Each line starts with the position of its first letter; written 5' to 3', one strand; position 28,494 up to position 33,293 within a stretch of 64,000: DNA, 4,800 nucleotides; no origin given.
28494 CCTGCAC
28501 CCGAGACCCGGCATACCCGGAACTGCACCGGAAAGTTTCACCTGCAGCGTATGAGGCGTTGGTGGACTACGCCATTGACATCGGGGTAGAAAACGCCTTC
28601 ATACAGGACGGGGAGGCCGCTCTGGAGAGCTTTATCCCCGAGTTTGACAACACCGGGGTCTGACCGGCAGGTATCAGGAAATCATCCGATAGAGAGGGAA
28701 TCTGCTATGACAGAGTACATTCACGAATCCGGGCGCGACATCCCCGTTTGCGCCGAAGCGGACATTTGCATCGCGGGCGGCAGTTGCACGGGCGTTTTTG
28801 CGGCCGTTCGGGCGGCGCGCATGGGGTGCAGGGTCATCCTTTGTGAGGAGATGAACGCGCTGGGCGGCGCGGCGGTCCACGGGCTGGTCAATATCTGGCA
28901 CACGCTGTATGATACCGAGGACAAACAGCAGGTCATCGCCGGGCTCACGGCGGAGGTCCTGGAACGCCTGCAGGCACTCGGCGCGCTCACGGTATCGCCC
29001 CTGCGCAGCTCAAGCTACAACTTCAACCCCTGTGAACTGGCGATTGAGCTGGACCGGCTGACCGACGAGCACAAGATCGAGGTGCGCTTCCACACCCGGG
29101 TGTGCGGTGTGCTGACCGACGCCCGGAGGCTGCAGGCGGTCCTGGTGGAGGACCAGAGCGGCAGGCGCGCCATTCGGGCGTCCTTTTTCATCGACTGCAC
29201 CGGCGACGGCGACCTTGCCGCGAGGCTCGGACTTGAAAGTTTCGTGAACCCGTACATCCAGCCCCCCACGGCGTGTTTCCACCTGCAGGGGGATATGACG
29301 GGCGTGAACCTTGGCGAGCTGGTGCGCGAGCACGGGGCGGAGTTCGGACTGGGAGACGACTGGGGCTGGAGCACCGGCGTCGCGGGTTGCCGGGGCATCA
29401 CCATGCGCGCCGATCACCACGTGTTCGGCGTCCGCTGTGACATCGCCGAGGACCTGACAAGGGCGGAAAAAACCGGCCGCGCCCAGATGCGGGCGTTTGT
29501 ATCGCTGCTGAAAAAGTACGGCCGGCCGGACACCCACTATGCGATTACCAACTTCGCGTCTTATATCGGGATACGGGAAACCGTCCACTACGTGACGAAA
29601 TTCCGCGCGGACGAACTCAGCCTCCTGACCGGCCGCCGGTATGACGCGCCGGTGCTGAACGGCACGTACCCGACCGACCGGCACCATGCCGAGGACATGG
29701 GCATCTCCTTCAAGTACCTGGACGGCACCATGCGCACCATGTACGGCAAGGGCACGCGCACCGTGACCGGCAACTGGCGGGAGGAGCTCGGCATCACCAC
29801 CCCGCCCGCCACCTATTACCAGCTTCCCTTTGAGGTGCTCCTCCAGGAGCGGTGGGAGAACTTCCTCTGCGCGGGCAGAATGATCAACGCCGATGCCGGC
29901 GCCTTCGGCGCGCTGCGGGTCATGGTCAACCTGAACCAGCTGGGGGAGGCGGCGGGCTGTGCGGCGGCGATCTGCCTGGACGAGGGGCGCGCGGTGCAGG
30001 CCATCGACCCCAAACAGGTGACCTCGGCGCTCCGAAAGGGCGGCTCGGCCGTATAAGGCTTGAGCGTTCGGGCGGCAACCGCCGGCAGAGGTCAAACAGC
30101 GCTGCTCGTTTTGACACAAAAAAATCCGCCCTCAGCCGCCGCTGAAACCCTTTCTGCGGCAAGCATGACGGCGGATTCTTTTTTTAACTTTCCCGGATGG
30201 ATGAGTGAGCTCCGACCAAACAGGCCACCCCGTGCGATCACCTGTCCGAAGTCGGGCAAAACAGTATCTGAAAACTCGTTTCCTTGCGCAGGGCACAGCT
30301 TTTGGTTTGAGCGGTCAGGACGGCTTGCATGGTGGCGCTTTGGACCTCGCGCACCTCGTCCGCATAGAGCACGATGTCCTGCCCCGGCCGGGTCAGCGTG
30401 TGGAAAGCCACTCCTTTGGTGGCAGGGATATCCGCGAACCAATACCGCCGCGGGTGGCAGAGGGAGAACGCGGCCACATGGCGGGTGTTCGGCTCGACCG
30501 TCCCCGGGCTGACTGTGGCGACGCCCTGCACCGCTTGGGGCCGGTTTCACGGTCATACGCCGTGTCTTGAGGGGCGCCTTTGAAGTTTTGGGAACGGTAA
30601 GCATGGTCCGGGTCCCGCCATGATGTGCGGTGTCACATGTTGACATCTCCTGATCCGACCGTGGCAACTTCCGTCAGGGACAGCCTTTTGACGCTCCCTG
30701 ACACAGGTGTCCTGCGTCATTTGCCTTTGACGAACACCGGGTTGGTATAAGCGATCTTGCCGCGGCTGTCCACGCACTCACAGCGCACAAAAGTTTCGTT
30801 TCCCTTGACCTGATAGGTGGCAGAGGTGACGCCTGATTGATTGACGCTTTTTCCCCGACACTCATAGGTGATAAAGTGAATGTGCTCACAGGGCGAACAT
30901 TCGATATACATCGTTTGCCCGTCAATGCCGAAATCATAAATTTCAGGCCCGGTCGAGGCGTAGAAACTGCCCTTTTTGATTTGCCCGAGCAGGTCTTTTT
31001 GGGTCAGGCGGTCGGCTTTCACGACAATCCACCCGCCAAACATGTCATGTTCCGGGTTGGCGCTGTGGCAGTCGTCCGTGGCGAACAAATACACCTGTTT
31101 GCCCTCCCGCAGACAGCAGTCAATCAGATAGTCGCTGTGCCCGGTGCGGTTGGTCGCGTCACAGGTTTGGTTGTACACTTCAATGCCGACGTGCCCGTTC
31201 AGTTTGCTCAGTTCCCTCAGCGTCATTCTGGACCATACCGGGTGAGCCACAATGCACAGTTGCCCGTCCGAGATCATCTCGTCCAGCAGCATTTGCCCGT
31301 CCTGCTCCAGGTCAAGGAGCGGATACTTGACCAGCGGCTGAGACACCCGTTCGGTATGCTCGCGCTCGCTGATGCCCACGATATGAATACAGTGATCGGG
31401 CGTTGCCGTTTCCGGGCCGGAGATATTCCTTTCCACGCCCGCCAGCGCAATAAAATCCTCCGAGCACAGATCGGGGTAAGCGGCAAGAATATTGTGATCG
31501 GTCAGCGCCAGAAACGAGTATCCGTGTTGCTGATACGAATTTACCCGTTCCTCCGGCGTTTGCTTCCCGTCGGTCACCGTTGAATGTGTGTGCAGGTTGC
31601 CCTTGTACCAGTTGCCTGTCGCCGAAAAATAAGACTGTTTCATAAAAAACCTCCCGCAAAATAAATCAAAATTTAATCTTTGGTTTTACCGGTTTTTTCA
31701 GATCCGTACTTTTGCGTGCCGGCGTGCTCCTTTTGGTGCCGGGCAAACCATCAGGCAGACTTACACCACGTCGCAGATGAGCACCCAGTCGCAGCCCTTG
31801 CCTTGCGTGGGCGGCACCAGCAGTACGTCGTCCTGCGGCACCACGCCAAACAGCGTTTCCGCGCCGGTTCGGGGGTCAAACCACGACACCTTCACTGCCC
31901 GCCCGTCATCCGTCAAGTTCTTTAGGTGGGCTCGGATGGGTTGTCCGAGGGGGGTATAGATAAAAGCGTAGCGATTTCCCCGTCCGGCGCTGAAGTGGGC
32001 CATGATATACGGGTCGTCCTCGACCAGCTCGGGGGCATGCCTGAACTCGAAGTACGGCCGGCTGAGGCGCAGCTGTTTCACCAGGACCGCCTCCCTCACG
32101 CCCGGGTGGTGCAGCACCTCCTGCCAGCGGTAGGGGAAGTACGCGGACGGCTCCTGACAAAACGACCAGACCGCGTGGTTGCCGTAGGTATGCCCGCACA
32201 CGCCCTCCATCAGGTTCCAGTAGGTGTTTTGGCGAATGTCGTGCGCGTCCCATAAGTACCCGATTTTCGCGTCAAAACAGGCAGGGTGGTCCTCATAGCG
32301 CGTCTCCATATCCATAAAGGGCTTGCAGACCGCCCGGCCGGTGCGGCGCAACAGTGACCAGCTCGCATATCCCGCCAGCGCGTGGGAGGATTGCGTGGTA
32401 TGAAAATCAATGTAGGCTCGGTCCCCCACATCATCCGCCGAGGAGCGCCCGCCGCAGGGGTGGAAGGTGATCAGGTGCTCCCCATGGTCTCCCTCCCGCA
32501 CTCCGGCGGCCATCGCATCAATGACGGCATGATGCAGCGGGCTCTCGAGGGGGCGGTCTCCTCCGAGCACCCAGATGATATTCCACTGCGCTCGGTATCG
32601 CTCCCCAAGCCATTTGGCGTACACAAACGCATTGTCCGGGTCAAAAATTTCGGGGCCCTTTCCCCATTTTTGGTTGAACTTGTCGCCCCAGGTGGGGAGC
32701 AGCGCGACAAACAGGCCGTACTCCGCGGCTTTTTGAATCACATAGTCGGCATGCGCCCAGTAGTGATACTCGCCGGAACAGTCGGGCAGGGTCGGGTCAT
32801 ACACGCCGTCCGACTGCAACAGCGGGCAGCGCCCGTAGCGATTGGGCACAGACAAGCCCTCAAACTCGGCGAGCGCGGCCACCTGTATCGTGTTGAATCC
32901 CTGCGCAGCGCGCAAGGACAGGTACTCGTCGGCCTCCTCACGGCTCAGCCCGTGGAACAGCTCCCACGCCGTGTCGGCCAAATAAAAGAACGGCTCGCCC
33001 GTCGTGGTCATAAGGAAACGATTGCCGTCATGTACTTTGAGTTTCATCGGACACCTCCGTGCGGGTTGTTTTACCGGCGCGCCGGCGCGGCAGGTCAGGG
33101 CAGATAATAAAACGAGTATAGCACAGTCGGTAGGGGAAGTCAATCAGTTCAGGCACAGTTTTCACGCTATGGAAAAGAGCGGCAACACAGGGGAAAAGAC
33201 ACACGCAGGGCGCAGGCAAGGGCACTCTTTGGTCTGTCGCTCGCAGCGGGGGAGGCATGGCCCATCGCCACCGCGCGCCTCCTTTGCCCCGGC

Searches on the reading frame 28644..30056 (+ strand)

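Call 48: search_protein_families(library=pfam, proteins=[window:28644-30056:+], max_evalue=0.00001)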
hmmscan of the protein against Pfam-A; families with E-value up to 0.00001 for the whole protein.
window:28644-30056:+ (470 aa): 2 families
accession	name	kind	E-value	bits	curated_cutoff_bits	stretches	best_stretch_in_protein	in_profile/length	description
PF12831.13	FAD_oxidored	-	1.7e-71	242.1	27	1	40-463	1-416/416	FAD dependent oxidoreductase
PF01266.30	DAO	-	5e-07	30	27.9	0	40-113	1-75/353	FAD dependent oxidoreductase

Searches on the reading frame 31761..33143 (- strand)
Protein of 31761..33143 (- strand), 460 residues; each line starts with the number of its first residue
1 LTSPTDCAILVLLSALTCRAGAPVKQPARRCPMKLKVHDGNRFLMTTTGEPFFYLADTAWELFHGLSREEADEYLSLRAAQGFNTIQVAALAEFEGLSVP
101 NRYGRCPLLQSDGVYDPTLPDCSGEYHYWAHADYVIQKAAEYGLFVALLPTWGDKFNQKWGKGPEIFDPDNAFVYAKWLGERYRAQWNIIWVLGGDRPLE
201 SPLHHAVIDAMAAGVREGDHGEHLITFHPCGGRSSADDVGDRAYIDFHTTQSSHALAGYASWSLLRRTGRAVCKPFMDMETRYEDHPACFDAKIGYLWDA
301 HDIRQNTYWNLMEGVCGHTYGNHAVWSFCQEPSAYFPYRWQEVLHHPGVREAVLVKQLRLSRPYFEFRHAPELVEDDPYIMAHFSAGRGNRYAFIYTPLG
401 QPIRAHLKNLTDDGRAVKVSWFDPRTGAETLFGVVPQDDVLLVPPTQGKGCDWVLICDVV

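Call 48: search_protein_families(library=pfam, proteins=[window:31761-33143:-], max_evalue=0.00001)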
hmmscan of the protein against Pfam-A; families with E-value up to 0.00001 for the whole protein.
window:31761-33143:- (460 aa): 2 families
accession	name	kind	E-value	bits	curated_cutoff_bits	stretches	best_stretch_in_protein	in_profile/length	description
PF13204.13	Apiosidase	-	1.1e-96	324.7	26.5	1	39-366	2-320/320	Apiosidase-like, catalytic domain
PF12904.13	Collagen_bind_2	-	1.9e-16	60.1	22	1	381-457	15-91/92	Putative collagen-binding domain of a collagenase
